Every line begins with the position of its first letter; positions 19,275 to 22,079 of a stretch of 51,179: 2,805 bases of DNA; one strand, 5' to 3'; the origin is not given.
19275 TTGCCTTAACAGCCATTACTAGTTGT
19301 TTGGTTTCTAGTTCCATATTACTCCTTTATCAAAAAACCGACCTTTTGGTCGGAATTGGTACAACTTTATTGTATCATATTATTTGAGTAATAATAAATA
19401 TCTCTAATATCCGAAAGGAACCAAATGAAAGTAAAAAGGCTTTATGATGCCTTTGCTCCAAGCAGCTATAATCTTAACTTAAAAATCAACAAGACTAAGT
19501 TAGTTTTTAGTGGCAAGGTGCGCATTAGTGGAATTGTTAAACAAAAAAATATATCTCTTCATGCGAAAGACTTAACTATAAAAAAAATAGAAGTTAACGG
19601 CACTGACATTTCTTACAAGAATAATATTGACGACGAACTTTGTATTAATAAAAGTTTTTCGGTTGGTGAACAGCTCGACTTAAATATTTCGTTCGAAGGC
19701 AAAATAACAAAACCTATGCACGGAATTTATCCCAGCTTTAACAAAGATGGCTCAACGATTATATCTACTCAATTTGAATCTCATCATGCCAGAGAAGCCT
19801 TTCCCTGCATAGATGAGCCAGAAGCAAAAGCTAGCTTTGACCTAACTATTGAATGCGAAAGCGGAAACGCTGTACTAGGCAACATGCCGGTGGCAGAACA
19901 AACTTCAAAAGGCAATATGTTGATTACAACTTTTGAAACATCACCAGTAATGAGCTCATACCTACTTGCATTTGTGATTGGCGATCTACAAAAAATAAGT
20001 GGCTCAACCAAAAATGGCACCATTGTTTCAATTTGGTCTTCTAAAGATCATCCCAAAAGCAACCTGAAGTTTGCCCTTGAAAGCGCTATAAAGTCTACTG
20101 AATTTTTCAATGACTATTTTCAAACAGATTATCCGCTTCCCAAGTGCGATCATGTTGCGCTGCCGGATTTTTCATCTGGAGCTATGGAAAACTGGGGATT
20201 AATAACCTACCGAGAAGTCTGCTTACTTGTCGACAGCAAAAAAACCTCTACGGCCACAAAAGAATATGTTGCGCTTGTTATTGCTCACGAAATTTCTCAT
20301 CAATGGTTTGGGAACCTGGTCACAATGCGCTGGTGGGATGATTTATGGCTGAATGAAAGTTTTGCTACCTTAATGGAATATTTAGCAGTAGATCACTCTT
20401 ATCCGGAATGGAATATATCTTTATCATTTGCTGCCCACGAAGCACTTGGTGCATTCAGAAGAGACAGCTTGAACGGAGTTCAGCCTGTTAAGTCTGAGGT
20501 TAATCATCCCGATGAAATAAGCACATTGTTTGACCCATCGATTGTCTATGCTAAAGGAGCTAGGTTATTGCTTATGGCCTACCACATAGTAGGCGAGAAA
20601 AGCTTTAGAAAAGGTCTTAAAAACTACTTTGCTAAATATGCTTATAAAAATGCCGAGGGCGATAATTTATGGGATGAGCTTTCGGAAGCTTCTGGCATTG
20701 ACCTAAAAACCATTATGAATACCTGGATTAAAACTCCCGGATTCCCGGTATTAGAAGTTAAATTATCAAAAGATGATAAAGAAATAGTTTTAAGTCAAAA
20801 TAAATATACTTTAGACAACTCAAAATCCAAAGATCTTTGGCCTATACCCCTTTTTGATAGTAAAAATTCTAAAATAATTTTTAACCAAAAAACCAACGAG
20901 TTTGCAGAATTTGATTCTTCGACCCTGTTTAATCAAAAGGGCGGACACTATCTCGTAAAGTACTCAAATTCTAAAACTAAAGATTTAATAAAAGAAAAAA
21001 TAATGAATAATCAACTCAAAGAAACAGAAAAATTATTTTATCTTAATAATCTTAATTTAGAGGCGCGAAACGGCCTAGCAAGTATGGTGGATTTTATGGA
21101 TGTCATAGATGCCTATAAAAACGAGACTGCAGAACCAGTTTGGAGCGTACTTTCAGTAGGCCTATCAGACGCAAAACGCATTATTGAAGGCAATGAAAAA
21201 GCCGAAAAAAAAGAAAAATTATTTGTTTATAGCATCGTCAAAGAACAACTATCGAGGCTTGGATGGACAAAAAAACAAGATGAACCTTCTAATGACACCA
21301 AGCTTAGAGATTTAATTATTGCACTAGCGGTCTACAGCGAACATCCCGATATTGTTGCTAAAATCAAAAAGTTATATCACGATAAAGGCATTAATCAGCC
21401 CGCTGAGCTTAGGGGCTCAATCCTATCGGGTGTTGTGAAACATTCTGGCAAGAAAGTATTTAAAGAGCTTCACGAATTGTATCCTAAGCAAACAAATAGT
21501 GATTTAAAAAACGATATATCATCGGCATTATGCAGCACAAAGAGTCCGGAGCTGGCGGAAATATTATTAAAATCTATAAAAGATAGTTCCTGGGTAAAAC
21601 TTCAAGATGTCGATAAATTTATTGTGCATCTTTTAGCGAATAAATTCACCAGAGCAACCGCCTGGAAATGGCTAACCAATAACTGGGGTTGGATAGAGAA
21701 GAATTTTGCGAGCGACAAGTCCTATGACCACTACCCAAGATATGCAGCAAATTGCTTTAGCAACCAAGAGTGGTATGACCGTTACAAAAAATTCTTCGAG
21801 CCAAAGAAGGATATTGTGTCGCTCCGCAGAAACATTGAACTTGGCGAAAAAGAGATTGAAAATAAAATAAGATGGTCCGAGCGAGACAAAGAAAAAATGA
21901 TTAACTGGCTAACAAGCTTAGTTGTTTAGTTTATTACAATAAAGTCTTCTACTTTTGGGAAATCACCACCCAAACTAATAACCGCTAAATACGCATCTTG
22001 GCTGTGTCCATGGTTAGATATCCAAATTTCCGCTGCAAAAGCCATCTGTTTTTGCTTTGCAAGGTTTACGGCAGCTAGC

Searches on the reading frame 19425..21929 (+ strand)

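Call 96: search_protein_families(library=pfam, proteins=[window:19425-21929:+], max_evalue=0.00001)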
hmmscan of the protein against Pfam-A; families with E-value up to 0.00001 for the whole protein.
window:19425-21929:+ (834 aa): 3 families
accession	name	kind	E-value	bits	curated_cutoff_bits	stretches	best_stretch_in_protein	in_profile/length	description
PF01433.26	Peptidase_M1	-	3.4e-83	279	27.7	1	216-434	1-218/218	Peptidase family M1 domain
PF11838.14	ERAP1_C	-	3.6e-51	174.9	38.2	1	506-805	9-310/318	ERAP1-like C-terminal domain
PF17900.6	Peptidase_M1_N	-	5.6e-41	141.1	25.8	1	12-180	2-186/186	Peptidase M1 N-terminal domain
